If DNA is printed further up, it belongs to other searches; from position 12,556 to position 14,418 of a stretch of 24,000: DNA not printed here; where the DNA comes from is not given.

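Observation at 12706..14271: Half-helicase fused to two PD-(D/E)xK nuclease-like modules: candidate single-polypeptide defence nuclease with an architecture I do not recognise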

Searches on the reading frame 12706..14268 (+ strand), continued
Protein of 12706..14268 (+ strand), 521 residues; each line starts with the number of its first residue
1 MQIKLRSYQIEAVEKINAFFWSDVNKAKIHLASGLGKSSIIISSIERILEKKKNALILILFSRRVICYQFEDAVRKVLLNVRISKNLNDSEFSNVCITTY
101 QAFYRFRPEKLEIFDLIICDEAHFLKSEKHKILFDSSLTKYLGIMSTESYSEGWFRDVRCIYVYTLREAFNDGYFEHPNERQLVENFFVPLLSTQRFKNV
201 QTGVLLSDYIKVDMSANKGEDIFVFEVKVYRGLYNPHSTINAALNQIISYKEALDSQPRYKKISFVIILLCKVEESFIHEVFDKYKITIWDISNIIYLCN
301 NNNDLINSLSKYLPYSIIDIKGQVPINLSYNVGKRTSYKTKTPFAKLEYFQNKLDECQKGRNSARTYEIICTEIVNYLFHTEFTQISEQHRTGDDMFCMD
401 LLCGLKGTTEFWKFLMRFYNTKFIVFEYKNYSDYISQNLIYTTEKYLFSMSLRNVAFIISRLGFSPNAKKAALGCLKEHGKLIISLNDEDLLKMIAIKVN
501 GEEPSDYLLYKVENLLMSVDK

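Call 18: find_encoding_contigs(protein=P0096, flank=7000, max_places=2)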
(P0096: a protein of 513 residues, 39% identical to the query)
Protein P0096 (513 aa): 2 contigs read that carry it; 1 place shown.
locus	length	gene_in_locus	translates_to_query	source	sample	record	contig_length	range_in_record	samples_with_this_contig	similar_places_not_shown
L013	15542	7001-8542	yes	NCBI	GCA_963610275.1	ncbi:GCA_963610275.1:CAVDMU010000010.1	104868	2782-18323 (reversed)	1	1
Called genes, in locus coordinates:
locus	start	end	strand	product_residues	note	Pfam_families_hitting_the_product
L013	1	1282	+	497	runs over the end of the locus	PF00015:MCPsignal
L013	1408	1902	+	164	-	PF00293:NUDIX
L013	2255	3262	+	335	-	PF07973:tRNA_SAD, PF00587:tRNA-synt_2b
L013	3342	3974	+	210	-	PF12844:HTH_19 (weak), PF13560:HTH_31, PF01381:HTH_3, PF13176:TPR_7 (faint), PF13424:TPR_12 (weak), PF00515:TPR_1 (faint), PF07719:TPR_2 (faint), PF13181:TPR_8 (faint), +2 more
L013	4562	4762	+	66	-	-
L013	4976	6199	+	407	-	PF02463:SMC_N (faint), PF13304:AAA_21, PF13175:AAA_15 (weak)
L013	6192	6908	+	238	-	PF13707:RloB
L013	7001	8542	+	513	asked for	PF04851:ResIII (faint), PF08011:PDDEXK_9 (weak)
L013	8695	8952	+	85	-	PF12116:SpoIIID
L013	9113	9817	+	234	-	PF00005:ABC_tran, PF13304:AAA_21 (faint), PF02463:SMC_N (weak)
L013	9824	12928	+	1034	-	PF02601:Exonuc_VII_L (faint), PF24161:CCDC39 (faint), PF27881:CRWN_N (faint), PF28256:CCDC171 (faint), PF02687:FtsX, PF12704:MacB_PCD, PF02687:FtsX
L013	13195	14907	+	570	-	PF12729:4HB_MCP_1, PF06103:DUF948 (faint), PF00672:HAMP (weak), PF00015:MCPsignal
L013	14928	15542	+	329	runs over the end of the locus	-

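Call 19: predict_structure(alignment_id=A1)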
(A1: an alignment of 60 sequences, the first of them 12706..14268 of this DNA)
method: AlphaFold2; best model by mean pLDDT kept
length: 521 residues; sequences in the alignment: 60
mean_pLDDT: 87.2   pTM: 0.43
mean pLDDT of the five models: 87.2, 86.9, 85.2, 84.6, 84.0
residues with pLDDT >= 90: 317; 70-90: 152; 50-70: 37; < 50: 15
segments of 3 or more residues with pLDDT < 50: 330-342
pLDDT, mean of each block of 10 residues (from residue 1): 86 98 94 90 96 95 91 90 83 88 76 91 76 76 81 81 86 64 93 95 91 93 93 84 91 83 92 94 94 96 88 85 80 32 74 95 92 95 88 71 90 92 94 95 81 88 96 92 97 94 93 87 53
secondary structure, 60 per line:
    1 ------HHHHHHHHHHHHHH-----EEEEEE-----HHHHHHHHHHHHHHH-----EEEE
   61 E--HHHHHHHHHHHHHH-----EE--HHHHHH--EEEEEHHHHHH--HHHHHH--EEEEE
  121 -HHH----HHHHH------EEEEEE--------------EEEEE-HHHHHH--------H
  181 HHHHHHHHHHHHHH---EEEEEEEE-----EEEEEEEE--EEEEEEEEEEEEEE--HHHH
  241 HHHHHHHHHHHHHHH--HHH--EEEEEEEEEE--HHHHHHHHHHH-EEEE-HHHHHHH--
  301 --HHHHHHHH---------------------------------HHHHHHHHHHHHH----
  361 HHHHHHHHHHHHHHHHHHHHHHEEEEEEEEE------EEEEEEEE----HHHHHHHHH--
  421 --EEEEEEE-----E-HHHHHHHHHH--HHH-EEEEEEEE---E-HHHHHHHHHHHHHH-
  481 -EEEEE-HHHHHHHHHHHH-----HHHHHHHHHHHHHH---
elements in order: H7-20 E26-31 H37-51 E57-61 H64-77 H87-92 E95-99 H100-105 H108-113 E116-120 H129-133 E140-145 E160-164 H166-171 H180-194 E198-205 E211-218 E221-234 H237-255 E263-272 H275-285 E287-290 H292-298 H303-310 H344-356 H361-382 E383-391 E398-405 H410-418 E423-429 H437-446 E453-460 H466-479 E482-486 H488-499 H505-518

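Call 23: fold_search(model_id=the predicted structure, library=pdb)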
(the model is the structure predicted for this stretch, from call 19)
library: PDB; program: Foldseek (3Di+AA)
matches with E <= 10: 1716; with E <= 0.001: 266
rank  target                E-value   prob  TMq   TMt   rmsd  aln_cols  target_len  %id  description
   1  5tnu_B                2.8e-08  1.00  0.29  0.36  16.7       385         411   16  S. tokodaii XPB II crystal structure at 3.0 Angstrom resolution (released 2017-11-01)
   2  9lou_A                8.9e-08  1.00  0.25  0.22  28.6       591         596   11  LGP2:dsRNA complex (released 2026-01-28)
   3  8h5z_A                1.2e-07  1.00  0.27  0.25  12.5       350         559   17  Crystal structure of RadD/ATP analogue complex (released 2023-10-18)
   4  6jde_A                1.2e-07  1.00  0.26  0.24  12.4       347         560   14  crystal structure of a DNA repair protein (released 2019-06-26)
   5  8h5z_B                1.2e-07  1.00  0.27  0.25  12.2       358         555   15  Crystal structure of RadD/ATP analogue complex (released 2023-10-18)
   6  5tnu_A                1.3e-07  1.00  0.27  0.31   8.4       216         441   22  S. tokodaii XPB II crystal structure at 3.0 Angstrom resolution (released 2017-11-01)
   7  7r7j_A                1.3e-07  1.00  0.27  0.26  13.2       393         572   14  Crystal structure of RadD with ADP (released 2022-04-13)
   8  8h5y_B                1.6e-07  1.00  0.26  0.24  15.3       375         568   17  Crystal structure of RadD- ADP complex (released 2023-10-18)
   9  7r7j_B                1.7e-07  1.00  0.28  0.25   9.8       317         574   17  Crystal structure of RadD with ADP (released 2022-04-13)
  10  8h5y_A                1.7e-07  1.00  0.26  0.24  14.9       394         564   16  Crystal structure of RadD- ADP complex (released 2023-10-18)
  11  6p4w_A                2.2e-07  1.00  0.27  0.32  14.3       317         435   17  XPB helicase in a complex with truncated Bax1 from Sulfurisphaera tokodaii at 2.96 Angstrom resolution (released 2020-06-03)
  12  6jde_B                2.3e-07  1.00  0.26  0.24  15.5       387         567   17  crystal structure of a DNA repair protein (released 2019-06-26)
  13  5jbg_A                2.5e-07  1.00  0.26  0.21  27.9       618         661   12  Crystal structure of chicken LGP2 with 5'ppp 26-mer hairpin RNA with 3' GG overhang and ADP-AlF4-Mg2+ at 2.0 A resolut (released 2016-06-01)
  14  4a2p                  8.1e-07  1.00  0.29  0.31  28.3       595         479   15  Structure of duck RIG-I helicase domain (released 2011-10-19)
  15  9lov_B                8.1e-07  1.00  0.27  0.22  28.2       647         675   12  LGP2:MDA5:dsRNA filament (released 2026-01-28)
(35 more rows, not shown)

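Call 24: search_protein_families(library=pfam, alignment_id=A1, max_evalue=0.01)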
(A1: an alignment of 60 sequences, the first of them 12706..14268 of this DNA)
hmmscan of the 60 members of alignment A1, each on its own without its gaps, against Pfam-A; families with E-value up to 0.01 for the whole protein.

A. member 1, window:12706-14268:+ (521 aa): 4 families
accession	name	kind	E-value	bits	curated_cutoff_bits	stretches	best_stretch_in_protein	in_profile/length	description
PF04851.21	ResIII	-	1.4e-18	67.8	22.5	1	3-134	2-147/164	Type III restriction enzyme, res subunit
PF07652.20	Flavi_DEAD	-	0.00014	22.3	21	1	29-125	9-107/148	Flavivirus DEAD domain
PF00270.35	DEAD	-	0.00016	21.9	26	1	26-133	16-137/167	DEAD/DEAH box helicase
PF08011.17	PDDEXK_9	-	0.0027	18.1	25.5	1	216-275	41-100/105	PD-(D/E)XK nuclease superfamily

B. families by the number of members that match (of 60 scanned): 25 families
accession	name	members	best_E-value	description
PF04851.21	ResIII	59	3.5e-19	Type III restriction enzyme, res subunit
PF00270.35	DEAD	36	3.5e-12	DEAD/DEAH box helicase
PF08011.17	PDDEXK_9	18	3.9e-06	PD-(D/E)XK nuclease superfamily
PF08378.17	NERD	18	8.2e-05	Nuclease-related domain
PF18766.7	SWI2_SNF2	16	3e-08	SWI2/SNF2 ATPase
PF04471.18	Mrr_cat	14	9.5e-07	Restriction endonuclease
PF13245.12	AAA_19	12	2.4e-05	AAA domain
PF00176.29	SNF2-rel_dom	11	7.4e-07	SNF2-related domain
PF13401.12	AAA_22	8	0.00075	AAA domain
PF08814.16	XisH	6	4.6e-05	XisH protein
PF18743.7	AHJR-like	6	0.00052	REase_AHJR-like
PF01870.24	Hjc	6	0.00081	Archaeal holliday junction resolvase (hjc)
PF09848.15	SLFN-g3_helicase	5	1.1e-05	Schlafen group 3, DNA/RNA helicase domain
PF00580.27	UvrD-helicase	5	0.0028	UvrD/REP helicase N-terminal domain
PF07652.20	Flavi_DEAD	4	0.00014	Flavivirus DEAD domain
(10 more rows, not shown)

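Call 45: search_protein_families(library=phrogs, proteins=[window:12706-14268:+], max_evalue=0.01)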
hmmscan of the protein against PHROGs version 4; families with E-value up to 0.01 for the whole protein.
window:12706-14268:+ (521 aa): 5 families
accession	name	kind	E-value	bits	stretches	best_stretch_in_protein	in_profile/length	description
phrog_31260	-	unknown function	7.5e-57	193.9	1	208-520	42-364/365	-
phrog_16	-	DNA, RNA and nucleotide metabolism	1.2e-16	61.1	1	1-135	269-399/986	DNA helicase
phrog_62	-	DNA, RNA and nucleotide metabolism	1.1e-08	34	1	1-130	693-825/1881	DNA helicase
phrog_16694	-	unknown function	4.6e-07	29.2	1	3-123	273-410/1010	-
phrog_16259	-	DNA, RNA and nucleotide metabolism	5e-06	27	1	2-128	115-239/330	DNA helicase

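Call 47: find_encoding_contigs(protein=P0001, flank=10000, max_places=2)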
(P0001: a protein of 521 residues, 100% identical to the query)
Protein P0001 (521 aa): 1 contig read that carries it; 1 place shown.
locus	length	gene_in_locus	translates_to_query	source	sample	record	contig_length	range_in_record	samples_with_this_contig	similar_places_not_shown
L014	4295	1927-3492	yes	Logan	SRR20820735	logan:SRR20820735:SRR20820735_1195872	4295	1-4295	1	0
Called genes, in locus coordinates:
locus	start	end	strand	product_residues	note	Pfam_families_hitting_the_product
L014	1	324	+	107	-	?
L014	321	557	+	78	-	-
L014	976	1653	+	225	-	-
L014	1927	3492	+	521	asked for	PF04851:ResIII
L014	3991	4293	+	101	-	?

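Call 49: search_dna_similar(query=window:12706-14268:+, collection=plasmids, mode=protein, max_rows=25, max_evalue=0.001)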
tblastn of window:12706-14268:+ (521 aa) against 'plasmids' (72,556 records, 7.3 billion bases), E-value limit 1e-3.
Records with a match: 30; places in all: 30; records where one place covers at least 80% of the query: 0.
Best place of each record, by identity: <60% 30.
By first word of the organism name: Agrobacterium 12; Rhizobium 12; Sinorhizobium 2; Bacillus 1; Pseudorhizobium 1; Rhodococcus 1; Pantoea 1.
By predicted mobility (MOB-suite, as given by PLSDB): conjugative 25; non-mobilizable 4; mobilizable 1.
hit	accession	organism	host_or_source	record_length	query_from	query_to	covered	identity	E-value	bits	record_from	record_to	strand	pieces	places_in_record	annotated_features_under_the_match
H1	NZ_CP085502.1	Bacillus cereus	black pepper plant,cell culture,root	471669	266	521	49%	36.8%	6e-44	174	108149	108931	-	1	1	restriction endonuclease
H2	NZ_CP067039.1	Agrobacterium fabrum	-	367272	213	521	59%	30.1%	2e-30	134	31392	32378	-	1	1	restriction endonuclease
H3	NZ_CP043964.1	Agrobacterium fabrum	Prosopis cineraria,pure bacterial ...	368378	213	521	59%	30.1%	2e-30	134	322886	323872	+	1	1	restriction endonuclease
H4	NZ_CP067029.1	Agrobacterium fabrum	-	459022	213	521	59%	30.1%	2e-30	134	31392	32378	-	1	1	restriction endonuclease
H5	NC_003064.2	Agrobacterium fabrum str. C58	-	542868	213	521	59%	30.1%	2e-30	134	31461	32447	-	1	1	restriction endonuclease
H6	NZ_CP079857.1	Agrobacterium fabrum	-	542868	213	521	59%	30.1%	2e-30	134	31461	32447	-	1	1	restriction endonuclease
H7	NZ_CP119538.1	Agrobacterium fabrum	-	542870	213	521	59%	30.1%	2e-30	134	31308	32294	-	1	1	restriction endonuclease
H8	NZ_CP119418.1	Agrobacterium fabrum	-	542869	213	521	59%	30.1%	2e-30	134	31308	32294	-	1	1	restriction endonuclease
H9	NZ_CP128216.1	Agrobacterium fabrum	whole organism,plant root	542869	213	521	59%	30.1%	2e-30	134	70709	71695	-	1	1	restriction endonuclease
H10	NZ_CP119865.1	Agrobacterium fabrum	-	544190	213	521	59%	30.1%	2e-30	134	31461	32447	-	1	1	restriction endonuclease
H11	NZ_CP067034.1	Agrobacterium fabrum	-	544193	213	521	59%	30.1%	2e-30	134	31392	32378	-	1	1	restriction endonuclease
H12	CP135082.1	Agrobacterium pusense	Single cell,Heavy rainforest soil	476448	213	521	59%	27.6%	1e-27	125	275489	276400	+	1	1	record has no annotation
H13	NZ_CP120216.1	Agrobacterium leguminum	-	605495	213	495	54%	28.2%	4e-21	105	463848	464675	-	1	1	hypothetical protein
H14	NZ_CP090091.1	Rhizobium leguminosarum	Galega,Cell culture,Plant nodule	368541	289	521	45%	30.1%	2e-26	121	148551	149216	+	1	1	hypothetical protein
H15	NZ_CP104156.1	Rhizobium sophoriradicis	Phaseolus vulgaris,cell culture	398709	351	503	29%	40.3%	2e-24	115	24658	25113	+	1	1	hypothetical protein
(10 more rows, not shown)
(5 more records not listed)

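Call 51: get_annotated_region(hit=H5, flank=7000)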
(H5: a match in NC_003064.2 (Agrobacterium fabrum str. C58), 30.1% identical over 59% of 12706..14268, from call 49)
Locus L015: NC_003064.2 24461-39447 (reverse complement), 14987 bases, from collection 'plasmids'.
description: Agrobacterium fabrum str. C58 plasmid At, complete sequence
organism: Agrobacterium fabrum str. C58 (NCBI taxid 176299)
taxonomy: Bacteria; Pseudomonadota; Alphaproteobacteria; Hyphomicrobiales; Rhizobiaceae; Agrobacterium; Agrobacterium fabrum; Agrobacterium fabrum str. C58
host: -; source: -; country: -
typing (MOB-suite, as given by PLSDB): conjugative; relaxase MOBQ; mating-pair formation MPF_T
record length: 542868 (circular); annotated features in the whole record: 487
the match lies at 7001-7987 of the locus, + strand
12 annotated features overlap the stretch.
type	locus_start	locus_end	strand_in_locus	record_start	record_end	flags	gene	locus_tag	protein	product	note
CDS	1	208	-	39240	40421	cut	-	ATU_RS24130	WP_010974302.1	Fic family protein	-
CDS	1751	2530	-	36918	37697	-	-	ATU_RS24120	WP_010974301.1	hypothetical protein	-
CDS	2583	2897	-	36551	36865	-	-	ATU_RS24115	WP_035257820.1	DUF6804 family protein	-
CDS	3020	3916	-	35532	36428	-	-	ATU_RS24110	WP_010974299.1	hypothetical protein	-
CDS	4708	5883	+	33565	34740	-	-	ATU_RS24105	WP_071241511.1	hypothetical protein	-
CDS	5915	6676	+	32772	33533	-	-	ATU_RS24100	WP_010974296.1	hypothetical protein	-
CDS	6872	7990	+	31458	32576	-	-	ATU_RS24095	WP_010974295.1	restriction endonuclease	-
CDS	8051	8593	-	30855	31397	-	-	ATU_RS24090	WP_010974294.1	hypothetical protein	-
CDS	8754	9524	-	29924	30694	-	-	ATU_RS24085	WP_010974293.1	hypothetical protein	-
CDS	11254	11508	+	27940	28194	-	-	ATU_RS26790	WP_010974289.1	helix-turn-helix domain-containing protein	-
CDS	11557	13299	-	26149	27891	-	-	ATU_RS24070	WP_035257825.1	ATP-dependent helicase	-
CDS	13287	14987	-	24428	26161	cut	-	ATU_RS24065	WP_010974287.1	ATP-dependent endonuclease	-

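Call 52: get_annotated_region(hit=H1, flank=7000)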
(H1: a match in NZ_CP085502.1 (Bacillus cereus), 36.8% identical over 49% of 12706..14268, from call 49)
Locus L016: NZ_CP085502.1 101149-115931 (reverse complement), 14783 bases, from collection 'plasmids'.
description: Bacillus cereus strain A24 plasmid unnamed1, complete sequence
organism: Bacillus cereus (NCBI taxid 1396)
taxonomy: Bacteria; Bacillota; Bacilli; Bacillales; Bacillaceae; Bacillus; Bacillus cereus
host: -; source: black pepper plant,cell culture,root; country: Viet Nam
typing (MOB-suite, as given by PLSDB): non-mobilizable; replicon rep_cluster_164,rep_cluster_1751
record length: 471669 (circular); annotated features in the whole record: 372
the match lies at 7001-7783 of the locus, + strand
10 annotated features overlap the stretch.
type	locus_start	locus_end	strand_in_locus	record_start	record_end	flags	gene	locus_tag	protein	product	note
CDS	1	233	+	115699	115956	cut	-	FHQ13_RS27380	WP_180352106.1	hypothetical protein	-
CDS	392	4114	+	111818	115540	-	-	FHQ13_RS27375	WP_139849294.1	ATP-binding protein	-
CDS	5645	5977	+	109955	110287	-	-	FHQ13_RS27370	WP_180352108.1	AAA family ATPase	-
CDS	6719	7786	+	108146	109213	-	-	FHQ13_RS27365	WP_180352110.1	restriction endonuclease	GO:0009307 - DNA restriction-modification system [Evidence IEA]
CDS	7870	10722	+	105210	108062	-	-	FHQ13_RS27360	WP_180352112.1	AAA family ATPase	-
CDS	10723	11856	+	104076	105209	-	-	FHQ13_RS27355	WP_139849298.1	hypothetical protein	-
CDS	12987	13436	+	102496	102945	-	-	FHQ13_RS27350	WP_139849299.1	hypothetical protein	-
CDS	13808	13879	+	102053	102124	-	-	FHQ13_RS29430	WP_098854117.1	hypothetical protein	-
CDS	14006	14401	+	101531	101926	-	-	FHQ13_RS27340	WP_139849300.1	(deoxy)nucleoside triphosphate pyrophosphohydrolase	-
CDS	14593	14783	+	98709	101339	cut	-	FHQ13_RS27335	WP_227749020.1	AAA family ATPase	-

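Call 54: list_cluster_members(proteins=[P0012, P0182, P0243, P0239, P0028])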
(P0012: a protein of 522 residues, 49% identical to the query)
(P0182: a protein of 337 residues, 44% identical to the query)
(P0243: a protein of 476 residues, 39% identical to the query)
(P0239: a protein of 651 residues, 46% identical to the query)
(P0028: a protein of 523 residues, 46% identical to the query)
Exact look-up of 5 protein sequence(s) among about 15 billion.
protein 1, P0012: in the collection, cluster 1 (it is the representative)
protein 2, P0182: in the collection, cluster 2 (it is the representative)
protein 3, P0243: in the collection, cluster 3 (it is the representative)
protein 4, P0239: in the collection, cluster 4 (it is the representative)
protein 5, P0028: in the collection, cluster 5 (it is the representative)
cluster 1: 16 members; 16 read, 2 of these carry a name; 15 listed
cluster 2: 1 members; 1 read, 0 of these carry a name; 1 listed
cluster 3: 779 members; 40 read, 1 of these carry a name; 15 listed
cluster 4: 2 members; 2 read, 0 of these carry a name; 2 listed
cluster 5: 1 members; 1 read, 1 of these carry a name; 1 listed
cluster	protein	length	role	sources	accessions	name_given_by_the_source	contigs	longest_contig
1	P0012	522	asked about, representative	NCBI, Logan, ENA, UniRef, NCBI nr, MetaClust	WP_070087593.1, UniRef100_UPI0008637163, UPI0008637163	DEAD/DEAH box helicase family protein [Merdimonas faecis] | DEAD/DEAH box helicase family protein n=1 Tax=Merdimonas faecis TaxID=1653435 ... | status=active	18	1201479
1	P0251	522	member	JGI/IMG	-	hypothetical protein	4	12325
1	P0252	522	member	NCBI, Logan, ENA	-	-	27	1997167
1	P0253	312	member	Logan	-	-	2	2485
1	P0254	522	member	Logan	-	-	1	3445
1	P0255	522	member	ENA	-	-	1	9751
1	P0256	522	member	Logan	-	-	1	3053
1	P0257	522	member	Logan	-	-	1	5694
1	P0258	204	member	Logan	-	-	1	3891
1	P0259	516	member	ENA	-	-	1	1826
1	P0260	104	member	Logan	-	-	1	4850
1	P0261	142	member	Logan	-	-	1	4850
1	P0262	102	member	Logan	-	-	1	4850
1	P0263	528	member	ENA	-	-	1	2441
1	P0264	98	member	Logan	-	-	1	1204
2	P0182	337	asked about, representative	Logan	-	-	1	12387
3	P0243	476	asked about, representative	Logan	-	-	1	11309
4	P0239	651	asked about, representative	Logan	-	-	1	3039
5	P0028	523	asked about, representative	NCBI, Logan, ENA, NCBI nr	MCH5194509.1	MAG: DEAD/DEAH box helicase family protein [Oscillospiraceae bacterium] | DEAD/DEAH box helicase family protein [Oscillospiraceae bacterium]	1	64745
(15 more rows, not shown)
